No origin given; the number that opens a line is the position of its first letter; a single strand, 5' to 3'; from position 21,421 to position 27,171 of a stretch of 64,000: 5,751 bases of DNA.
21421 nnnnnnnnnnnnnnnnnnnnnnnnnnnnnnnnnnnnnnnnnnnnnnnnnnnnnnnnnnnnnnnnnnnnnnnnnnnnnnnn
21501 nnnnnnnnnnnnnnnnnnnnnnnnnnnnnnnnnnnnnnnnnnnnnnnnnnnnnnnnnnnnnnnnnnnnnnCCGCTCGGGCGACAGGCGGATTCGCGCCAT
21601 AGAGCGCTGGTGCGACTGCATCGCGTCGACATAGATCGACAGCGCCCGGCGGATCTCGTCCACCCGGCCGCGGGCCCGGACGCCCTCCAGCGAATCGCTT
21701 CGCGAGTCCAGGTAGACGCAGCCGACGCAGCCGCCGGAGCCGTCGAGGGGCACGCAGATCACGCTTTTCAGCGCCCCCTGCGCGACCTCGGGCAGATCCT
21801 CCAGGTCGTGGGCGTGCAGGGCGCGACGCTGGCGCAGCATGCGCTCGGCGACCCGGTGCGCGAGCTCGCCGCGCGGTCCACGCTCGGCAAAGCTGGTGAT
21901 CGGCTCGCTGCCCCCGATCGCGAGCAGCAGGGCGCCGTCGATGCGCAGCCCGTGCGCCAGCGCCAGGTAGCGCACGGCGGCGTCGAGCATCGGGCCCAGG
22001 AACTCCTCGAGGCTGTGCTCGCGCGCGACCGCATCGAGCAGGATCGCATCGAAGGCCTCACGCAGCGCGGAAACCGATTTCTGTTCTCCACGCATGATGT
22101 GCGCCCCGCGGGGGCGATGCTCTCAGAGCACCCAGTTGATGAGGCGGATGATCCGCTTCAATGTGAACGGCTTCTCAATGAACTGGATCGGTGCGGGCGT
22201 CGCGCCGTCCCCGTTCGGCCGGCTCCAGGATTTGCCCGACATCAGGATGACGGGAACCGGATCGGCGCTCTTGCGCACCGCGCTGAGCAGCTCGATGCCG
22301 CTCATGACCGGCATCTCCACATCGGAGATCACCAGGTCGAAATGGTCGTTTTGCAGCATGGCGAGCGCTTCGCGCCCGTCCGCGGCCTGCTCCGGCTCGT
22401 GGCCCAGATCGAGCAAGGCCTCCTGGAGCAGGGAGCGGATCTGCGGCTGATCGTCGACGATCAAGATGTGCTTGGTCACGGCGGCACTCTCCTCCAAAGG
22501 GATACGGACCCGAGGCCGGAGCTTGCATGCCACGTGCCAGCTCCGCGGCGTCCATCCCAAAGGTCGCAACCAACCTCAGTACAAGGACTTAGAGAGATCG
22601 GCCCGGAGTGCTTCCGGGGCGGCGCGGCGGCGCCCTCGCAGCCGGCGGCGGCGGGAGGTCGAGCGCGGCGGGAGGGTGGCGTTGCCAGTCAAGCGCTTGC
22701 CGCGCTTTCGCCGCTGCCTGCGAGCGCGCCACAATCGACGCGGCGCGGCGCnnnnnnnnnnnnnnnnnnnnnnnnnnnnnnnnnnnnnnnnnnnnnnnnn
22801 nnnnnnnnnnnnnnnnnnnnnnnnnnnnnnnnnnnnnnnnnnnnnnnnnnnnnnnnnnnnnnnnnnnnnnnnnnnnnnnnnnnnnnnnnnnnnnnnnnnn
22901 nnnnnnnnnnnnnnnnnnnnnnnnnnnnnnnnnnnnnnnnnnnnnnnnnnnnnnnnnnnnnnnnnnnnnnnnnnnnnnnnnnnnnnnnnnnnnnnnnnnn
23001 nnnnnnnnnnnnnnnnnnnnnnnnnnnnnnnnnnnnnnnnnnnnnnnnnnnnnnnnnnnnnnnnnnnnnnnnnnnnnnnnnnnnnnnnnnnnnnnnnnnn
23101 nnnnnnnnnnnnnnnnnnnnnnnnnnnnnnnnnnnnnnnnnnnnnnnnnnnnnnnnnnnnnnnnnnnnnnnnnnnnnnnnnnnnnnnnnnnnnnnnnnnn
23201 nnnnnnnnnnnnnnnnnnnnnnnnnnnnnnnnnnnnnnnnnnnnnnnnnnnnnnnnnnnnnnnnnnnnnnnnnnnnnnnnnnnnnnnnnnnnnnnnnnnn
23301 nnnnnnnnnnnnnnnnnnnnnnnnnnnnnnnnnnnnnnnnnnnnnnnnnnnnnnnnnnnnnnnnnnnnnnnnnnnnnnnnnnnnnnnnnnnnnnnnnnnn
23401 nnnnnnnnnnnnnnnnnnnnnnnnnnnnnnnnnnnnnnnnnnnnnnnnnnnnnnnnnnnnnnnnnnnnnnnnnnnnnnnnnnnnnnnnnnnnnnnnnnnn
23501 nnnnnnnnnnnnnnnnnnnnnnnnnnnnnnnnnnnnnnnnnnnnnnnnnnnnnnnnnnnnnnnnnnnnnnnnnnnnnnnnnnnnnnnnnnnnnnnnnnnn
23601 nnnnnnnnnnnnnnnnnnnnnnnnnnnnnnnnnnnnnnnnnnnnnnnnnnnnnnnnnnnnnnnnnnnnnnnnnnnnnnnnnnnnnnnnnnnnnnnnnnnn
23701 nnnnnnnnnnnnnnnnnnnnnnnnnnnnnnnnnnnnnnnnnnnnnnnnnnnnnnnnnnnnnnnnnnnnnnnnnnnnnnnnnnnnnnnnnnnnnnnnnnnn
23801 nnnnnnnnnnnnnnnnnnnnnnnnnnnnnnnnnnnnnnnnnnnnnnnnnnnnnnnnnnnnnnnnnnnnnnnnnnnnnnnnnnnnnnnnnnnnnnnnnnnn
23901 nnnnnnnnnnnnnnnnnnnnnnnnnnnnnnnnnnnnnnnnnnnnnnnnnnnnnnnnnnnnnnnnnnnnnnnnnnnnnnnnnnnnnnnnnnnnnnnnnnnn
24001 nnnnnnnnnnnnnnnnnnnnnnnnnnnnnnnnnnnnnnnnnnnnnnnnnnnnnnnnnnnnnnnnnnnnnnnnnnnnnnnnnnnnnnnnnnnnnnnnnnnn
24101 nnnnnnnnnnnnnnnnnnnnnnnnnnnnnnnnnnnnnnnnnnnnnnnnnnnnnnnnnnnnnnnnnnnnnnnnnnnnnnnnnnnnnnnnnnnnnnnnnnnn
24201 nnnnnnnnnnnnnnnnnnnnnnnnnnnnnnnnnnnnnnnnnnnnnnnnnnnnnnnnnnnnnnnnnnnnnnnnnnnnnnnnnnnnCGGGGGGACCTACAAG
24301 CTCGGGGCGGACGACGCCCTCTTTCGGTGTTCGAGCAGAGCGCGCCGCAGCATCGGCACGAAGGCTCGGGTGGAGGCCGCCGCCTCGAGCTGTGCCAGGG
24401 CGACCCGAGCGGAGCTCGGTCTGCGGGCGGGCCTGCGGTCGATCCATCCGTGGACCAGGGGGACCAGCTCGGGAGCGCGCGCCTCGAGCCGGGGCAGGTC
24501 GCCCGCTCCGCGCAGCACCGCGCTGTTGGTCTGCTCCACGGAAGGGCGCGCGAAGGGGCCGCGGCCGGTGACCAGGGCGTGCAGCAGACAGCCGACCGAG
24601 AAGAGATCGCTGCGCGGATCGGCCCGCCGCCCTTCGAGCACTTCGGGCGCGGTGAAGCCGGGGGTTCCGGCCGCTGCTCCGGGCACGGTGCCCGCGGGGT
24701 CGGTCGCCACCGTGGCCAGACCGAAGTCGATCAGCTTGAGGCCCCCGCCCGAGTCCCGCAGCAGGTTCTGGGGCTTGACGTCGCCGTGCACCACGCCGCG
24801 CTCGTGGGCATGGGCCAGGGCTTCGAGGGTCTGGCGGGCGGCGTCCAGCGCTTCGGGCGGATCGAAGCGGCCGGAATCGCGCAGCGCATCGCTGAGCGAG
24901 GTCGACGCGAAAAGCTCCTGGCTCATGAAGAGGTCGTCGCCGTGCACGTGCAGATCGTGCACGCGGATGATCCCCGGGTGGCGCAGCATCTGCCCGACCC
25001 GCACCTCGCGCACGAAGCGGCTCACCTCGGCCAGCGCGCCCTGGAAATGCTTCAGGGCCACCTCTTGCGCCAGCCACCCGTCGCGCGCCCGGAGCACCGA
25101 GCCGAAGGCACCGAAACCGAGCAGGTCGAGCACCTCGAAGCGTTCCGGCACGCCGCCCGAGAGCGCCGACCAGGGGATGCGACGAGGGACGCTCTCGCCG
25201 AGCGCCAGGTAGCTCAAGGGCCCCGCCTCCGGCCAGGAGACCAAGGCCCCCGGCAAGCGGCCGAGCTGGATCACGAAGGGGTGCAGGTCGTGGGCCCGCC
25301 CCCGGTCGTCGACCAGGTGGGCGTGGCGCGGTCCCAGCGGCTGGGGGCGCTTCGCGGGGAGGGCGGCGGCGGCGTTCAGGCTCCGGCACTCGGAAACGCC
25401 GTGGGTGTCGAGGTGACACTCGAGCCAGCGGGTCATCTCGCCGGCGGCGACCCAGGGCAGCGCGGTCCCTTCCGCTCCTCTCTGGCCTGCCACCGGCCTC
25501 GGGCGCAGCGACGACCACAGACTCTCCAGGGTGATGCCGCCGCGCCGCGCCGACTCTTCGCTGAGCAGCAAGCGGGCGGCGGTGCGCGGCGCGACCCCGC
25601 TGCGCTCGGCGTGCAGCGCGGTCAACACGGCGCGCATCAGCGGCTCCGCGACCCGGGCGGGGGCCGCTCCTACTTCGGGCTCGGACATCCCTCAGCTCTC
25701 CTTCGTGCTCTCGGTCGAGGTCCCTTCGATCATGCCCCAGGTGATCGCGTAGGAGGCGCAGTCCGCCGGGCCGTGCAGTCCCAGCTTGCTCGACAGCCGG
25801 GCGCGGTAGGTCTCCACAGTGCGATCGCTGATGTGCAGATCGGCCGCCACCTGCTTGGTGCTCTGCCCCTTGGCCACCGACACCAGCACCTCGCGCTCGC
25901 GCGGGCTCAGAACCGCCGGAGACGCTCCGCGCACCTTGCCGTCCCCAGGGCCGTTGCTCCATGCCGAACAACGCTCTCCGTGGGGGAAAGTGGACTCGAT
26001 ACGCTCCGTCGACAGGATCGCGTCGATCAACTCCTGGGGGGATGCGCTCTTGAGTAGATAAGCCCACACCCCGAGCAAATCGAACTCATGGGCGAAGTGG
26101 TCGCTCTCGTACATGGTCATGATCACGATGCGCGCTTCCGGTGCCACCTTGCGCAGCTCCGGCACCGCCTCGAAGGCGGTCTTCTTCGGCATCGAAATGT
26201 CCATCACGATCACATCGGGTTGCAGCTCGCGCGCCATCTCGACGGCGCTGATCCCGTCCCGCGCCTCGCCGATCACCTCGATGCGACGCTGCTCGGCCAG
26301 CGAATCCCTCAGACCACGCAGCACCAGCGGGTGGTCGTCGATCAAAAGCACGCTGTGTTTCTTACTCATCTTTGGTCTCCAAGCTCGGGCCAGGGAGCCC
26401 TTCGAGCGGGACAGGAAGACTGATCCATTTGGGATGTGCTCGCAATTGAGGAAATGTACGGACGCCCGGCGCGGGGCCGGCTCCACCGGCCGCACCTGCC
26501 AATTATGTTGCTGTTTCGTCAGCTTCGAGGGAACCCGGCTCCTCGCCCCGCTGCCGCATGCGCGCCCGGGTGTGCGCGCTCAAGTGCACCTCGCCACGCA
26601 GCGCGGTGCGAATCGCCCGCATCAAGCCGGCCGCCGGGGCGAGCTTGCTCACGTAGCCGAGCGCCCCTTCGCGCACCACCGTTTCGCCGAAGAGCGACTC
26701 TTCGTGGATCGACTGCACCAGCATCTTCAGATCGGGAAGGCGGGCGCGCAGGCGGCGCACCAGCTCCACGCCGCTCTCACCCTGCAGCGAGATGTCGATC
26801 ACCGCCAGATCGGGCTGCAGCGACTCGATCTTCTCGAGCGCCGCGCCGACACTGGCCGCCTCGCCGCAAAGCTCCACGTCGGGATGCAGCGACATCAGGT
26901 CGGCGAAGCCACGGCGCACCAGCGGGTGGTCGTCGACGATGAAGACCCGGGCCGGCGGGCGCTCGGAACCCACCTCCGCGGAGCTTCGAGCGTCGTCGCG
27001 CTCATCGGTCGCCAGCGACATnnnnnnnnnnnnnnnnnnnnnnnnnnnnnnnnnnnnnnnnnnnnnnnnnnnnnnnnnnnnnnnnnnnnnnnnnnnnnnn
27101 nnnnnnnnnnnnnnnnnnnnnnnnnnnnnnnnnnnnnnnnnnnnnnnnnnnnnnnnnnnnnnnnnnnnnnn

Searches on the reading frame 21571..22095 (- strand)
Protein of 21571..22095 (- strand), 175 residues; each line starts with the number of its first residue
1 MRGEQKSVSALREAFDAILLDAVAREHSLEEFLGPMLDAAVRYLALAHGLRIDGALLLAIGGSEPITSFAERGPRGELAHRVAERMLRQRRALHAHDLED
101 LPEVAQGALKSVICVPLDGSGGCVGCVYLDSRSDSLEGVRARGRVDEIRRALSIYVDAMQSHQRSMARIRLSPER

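Call 74: predict_structure(alignment_id=A5)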
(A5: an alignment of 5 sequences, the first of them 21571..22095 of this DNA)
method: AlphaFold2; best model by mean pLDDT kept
length: 175 residues; sequences in the alignment: 5
mean_pLDDT: 79.6   pTM: 0.79
mean pLDDT of the five models: 79.6, 77.1, 65.1, 64.5, 64.4
residues with pLDDT >= 90: 46; 70-90: 86; 50-70: 36; < 50: 7
segments of 3 or more residues with pLDDT < 50: 103-105
pLDDT, mean of each block of 10 residues (from residue 1): 71 95 92 92 90 86 58 67 73 55 56 86 87 84 90 93 86 64
secondary structure, 60 per line:
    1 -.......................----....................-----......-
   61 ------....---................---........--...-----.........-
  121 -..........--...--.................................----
elements in order: H2-24 H29-48 E54-59 E67-70 H74-89 H95-100 E111-119 E122-131 H139-171

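Call 77: fold_search(model_id=the predicted structure, library=pdb)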
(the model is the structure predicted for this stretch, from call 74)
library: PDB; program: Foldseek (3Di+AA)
matches with E <= 10: 1045; with E <= 0.001: 67
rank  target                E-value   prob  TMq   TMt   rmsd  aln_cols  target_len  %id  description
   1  6ob8_A                9.1e-06  1.00  0.50  0.32   6.9       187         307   14  Crystal structure of a dual sensor histidine kinase in green light illuminated state (released 2019-09-18)
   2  6oap_A                1.2e-05  1.00  0.52  0.34   5.9       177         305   14  Crystal structure of a dual sensor histidine kinase in the green-light absorbing Pg state (released 2019-09-18)
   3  3p01_B                1.4e-05  1.00  0.58  0.58   4.6       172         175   12  Crystal structure of two-component response regulator from Nostoc sp. PCC 7120 (released 2010-10-06)
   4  3p01_A                1.5e-05  1.00  0.59  0.58   4.8       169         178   13  Crystal structure of two-component response regulator from Nostoc sp. PCC 7120 (released 2010-10-06)
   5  6oap_B                2.7e-05  1.00  0.53  0.35   5.9       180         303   14  Crystal structure of a dual sensor histidine kinase in the green-light absorbing Pg state (released 2019-09-18)
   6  3ibj_B                3.1e-05  1.00  0.53  0.17   6.3       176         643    8  X-ray structure of PDE2A (released 2009-10-27)
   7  3p01_C                3.1e-05  1.00  0.51  0.52   5.5       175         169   11  Crystal structure of two-component response regulator from Nostoc sp. PCC 7120 (released 2010-10-06)
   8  3jab_B                3.9e-05  1.00  0.52  0.56   6.3       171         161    9  Domain organization and conformational plasticity of the G protein effector, PDE6 (released 2015-06-10)
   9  5w10_D                5.4e-05  1.00  0.54  0.55   5.0       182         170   15  Lcd1 GAF domain in complex with cAMP ligand (released 2017-06-28)
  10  6oaq_A                5.4e-05  1.00  0.49  0.31   7.0       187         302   14  Crystal structure of a dual sensor histidine kinase in BeF3- bound state (released 2019-09-18)
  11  3mf0_A                7.5e-05  1.00  0.59  0.31   5.3       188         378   12  Crystal structure of PDE5A GAF domain (89-518) (released 2010-09-22)
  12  3lfv_B                9.6e-05  1.00  0.54  0.27   6.7       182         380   13  crystal structure of unliganded PDE5A GAF domain (released 2010-09-22)
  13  5w10_B                1.0e-04  1.00  0.57  0.58   4.8       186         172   16  Lcd1 GAF domain in complex with cAMP ligand (released 2017-06-28)
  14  5w10_C                1.2e-04  1.00  0.54  0.55   5.0       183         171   15  Lcd1 GAF domain in complex with cAMP ligand (released 2017-06-28)
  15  6ob8_B                1.2e-04  1.00  0.54  0.34   6.4       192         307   14  Crystal structure of a dual sensor histidine kinase in green light illuminated state (released 2019-09-18)
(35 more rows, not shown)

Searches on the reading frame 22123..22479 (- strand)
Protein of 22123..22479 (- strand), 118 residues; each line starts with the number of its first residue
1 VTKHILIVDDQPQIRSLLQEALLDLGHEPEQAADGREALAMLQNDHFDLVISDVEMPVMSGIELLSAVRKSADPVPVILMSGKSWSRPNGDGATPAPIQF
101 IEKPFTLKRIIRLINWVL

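Call 3: search_protein_families(library=pfam, proteins=[window:22123-22479:-], max_evalue=0.01)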
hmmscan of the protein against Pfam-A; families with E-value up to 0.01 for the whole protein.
window:22123-22479:- (118 aa): 2 families
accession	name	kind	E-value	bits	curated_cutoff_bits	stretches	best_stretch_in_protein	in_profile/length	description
PF00072.30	Response_reg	-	6.8e-24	84.6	30.2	1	5-114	1-110/111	Response regulator receiver domain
PF06490.17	FleQ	-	9.4e-05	23.1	22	1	5-107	2-96/108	Flagellar regulatory protein FleQ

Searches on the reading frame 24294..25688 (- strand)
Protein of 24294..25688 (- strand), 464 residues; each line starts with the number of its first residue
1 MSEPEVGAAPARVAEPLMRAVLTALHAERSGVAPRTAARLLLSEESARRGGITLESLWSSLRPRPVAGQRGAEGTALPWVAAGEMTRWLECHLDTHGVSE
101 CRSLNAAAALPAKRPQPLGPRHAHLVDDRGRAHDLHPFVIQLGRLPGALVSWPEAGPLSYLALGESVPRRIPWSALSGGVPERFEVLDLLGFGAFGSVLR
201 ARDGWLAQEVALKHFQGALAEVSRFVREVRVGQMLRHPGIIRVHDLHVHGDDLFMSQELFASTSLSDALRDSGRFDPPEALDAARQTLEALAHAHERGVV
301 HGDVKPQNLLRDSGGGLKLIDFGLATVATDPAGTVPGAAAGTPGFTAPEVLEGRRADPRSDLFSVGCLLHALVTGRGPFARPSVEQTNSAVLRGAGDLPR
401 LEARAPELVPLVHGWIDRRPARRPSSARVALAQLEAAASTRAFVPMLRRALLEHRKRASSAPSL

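Call 3: search_protein_families(library=pfam, proteins=[window:24294-25688:-], max_evalue=0.01)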
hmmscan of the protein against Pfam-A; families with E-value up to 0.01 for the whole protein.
window:24294-25688:- (464 aa): 7 families
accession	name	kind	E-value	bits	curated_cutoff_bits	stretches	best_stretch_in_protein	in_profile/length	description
PF00069.31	Pkinase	-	2e-46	159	31.7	1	184-428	1-256/263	Protein kinase domain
PF07714.23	PK_Tyr_Ser-Thr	-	1.8e-25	90.2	23.1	1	187-428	4-253/258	Protein tyrosine and serine/threonine kinase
PF01636.29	APH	-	3.4e-07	30.7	23.2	1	268-327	137-199/239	Phosphotransferase enzyme family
PF07387.17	Seadorna_VP7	-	0.0004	19.9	20.3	1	290-322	153-187/308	Seadornavirus VP7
PF19974.5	TCAD9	-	0.0014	18.3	40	1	258-322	258-321/429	Ternary complex associated domain 9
PF14531.12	Kinase-like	-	0.0023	17.7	25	1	287-351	154-213/289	Kinase-like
PF17667.7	Pkinase_fungal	-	0.003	16.8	24.1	1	277-364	285-378/387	Fungal protein kinase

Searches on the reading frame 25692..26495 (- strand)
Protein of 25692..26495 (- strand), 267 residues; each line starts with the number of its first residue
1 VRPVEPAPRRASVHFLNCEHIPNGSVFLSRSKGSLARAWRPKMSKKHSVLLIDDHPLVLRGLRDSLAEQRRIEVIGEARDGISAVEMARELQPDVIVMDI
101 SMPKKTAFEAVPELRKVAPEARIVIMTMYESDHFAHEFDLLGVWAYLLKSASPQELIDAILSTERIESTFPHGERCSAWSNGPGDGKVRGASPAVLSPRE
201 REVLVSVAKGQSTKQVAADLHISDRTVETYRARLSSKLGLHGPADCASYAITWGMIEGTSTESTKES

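Call 3: search_protein_families(library=pfam, proteins=[window:25692-26495:-], max_evalue=0.01)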
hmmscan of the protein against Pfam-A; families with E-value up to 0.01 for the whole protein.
window:25692-26495:- (267 aa): 4 families
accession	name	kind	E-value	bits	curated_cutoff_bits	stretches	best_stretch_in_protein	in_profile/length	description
PF00072.30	Response_reg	-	8.9e-22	77.8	30.2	1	49-160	1-110/111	Response regulator receiver domain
PF00196.25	GerE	-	1.1e-17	63.8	23.5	1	195-250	2-57/57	Bacterial regulatory proteins, luxR family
PF08281.18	Sigma70_r4_2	-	1.9e-06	27.9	25.7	1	196-233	11-49/54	Sigma-70, region 4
PF13384.12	HTH_23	-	1.4e-05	25.2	24.6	1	202-235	9-42/50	Homeodomain-like domain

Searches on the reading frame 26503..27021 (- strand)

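Call 3: search_protein_families(library=pfam, proteins=[window:26503-27021:-], max_evalue=0.01)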
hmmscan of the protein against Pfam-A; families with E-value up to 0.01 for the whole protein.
window:26503-27021:- (172 aa): 1 family
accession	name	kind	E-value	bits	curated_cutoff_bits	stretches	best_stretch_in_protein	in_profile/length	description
PF00072.30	Response_reg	-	1.3e-18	67.6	30.2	1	26-137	1-110/111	Response regulator receiver domain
